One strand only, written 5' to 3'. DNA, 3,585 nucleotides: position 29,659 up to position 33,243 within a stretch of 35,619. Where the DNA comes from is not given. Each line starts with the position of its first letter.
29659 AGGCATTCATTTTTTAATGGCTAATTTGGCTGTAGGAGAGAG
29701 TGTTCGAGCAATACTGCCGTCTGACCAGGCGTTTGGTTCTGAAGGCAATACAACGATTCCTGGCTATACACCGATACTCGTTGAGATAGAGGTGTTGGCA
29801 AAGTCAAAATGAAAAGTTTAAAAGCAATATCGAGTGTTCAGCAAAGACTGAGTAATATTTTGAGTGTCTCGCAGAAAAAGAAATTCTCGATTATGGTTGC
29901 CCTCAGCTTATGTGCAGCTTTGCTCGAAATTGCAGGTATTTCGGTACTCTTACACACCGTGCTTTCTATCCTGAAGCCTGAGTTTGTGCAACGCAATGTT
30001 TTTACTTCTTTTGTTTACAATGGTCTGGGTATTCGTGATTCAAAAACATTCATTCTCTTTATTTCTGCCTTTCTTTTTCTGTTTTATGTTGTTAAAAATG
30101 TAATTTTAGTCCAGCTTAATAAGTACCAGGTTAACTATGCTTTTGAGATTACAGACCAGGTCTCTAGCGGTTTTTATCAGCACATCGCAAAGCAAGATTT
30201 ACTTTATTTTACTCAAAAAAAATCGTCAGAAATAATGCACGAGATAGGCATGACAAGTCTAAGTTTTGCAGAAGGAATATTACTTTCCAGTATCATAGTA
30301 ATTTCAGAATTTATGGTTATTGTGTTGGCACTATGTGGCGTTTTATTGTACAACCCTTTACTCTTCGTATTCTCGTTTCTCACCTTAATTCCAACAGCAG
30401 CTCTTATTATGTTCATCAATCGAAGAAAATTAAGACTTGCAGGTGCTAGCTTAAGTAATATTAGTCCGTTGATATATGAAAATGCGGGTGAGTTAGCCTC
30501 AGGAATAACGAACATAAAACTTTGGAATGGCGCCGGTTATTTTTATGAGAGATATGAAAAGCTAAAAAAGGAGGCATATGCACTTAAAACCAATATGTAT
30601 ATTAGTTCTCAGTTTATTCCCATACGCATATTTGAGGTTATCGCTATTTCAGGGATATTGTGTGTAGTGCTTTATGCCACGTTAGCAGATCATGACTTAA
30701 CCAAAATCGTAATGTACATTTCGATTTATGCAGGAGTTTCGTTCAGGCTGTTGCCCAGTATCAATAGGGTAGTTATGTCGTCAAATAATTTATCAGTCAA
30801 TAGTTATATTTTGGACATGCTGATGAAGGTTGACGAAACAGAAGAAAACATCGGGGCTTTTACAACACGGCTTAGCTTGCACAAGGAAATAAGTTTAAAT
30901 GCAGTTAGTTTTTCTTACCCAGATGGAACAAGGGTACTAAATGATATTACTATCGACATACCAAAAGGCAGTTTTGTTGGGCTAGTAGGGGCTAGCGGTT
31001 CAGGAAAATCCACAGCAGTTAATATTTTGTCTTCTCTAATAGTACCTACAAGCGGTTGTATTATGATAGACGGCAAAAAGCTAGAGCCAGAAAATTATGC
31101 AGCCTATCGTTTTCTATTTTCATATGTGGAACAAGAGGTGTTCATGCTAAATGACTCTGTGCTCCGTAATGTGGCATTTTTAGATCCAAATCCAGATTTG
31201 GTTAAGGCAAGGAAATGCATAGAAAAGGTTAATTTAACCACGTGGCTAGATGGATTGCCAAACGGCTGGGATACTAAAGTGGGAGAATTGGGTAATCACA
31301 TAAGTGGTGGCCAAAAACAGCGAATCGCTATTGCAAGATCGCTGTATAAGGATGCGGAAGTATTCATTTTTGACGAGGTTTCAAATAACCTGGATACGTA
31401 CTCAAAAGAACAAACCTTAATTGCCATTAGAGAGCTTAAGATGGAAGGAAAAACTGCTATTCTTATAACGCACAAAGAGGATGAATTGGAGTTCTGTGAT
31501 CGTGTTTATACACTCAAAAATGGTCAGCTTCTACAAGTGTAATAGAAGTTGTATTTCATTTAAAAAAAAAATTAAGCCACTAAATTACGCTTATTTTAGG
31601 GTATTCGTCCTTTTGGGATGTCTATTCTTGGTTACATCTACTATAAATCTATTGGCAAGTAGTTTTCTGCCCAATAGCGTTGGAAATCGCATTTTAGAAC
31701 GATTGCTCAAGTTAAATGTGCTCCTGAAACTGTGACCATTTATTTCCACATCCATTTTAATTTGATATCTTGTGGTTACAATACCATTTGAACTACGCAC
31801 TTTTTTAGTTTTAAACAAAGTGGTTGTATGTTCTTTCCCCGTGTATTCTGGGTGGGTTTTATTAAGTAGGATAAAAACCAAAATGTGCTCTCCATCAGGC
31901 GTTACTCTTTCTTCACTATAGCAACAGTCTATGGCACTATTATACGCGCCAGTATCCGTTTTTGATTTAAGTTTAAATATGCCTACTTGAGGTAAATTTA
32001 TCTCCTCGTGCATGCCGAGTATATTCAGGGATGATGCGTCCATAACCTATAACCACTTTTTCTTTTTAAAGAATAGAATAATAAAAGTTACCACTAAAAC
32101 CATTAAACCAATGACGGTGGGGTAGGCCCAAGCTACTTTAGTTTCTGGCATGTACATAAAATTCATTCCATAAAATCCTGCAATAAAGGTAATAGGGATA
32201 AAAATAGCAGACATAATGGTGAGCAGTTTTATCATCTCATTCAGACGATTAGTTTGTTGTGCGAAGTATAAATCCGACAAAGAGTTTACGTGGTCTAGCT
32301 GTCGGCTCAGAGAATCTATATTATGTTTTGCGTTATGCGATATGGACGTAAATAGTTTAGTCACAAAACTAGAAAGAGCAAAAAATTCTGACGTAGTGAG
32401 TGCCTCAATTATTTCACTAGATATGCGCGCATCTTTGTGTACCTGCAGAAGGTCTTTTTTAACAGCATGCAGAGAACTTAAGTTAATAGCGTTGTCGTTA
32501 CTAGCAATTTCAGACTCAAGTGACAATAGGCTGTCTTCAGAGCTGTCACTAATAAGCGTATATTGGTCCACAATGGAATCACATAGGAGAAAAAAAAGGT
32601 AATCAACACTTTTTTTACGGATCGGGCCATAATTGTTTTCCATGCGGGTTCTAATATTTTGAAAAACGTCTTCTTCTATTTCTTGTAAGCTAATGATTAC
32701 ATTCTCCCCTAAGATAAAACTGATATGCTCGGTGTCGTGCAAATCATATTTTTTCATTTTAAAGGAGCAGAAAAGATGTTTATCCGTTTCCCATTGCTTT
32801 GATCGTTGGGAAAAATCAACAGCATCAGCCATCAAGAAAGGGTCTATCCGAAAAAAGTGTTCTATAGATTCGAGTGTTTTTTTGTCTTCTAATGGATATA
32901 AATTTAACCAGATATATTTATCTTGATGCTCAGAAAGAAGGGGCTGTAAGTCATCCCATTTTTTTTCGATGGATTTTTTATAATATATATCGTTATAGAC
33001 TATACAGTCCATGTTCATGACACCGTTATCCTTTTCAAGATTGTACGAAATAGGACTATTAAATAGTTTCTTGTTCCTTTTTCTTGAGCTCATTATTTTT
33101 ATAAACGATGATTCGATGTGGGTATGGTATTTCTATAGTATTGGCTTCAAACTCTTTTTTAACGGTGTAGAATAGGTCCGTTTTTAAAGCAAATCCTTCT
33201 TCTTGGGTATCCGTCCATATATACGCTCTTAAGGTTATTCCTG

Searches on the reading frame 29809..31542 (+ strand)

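Call 73: search_protein_families(library=pfam, proteins=[window:29809-31542:+], max_evalue=0.00001)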
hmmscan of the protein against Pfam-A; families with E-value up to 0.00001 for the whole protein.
window:29809-31542:+ (577 aa): 2 families
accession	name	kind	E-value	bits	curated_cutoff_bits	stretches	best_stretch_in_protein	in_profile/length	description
PF00005.33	ABC_tran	-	5.1e-27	95.6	25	1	377-525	1-136/137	ABC transporter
PF00664.28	ABC_membrane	-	1.2e-07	32.2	28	1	41-295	3-252/274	ABC transporter transmembrane region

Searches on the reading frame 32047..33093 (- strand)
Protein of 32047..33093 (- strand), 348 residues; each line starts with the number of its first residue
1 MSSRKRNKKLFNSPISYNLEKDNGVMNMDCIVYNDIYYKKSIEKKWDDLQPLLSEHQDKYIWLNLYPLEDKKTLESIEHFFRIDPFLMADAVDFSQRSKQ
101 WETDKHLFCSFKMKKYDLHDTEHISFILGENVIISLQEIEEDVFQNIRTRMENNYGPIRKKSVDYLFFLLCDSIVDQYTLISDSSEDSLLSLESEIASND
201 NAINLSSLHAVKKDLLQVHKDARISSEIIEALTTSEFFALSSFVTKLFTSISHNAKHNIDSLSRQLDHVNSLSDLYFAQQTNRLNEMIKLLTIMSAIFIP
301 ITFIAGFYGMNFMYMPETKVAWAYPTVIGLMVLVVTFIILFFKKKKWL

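Call 73: search_protein_families(library=pfam, proteins=[window:32047-33093:-], max_evalue=0.00001)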
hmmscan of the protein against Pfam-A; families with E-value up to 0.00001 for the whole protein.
window:32047-33093:- (348 aa): 1 family
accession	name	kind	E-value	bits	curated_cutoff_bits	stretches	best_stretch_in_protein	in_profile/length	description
PF01544.23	CorA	-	9.2e-47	160.2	27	1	58-344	2-292/292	CorA-like Mg2+ transporter protein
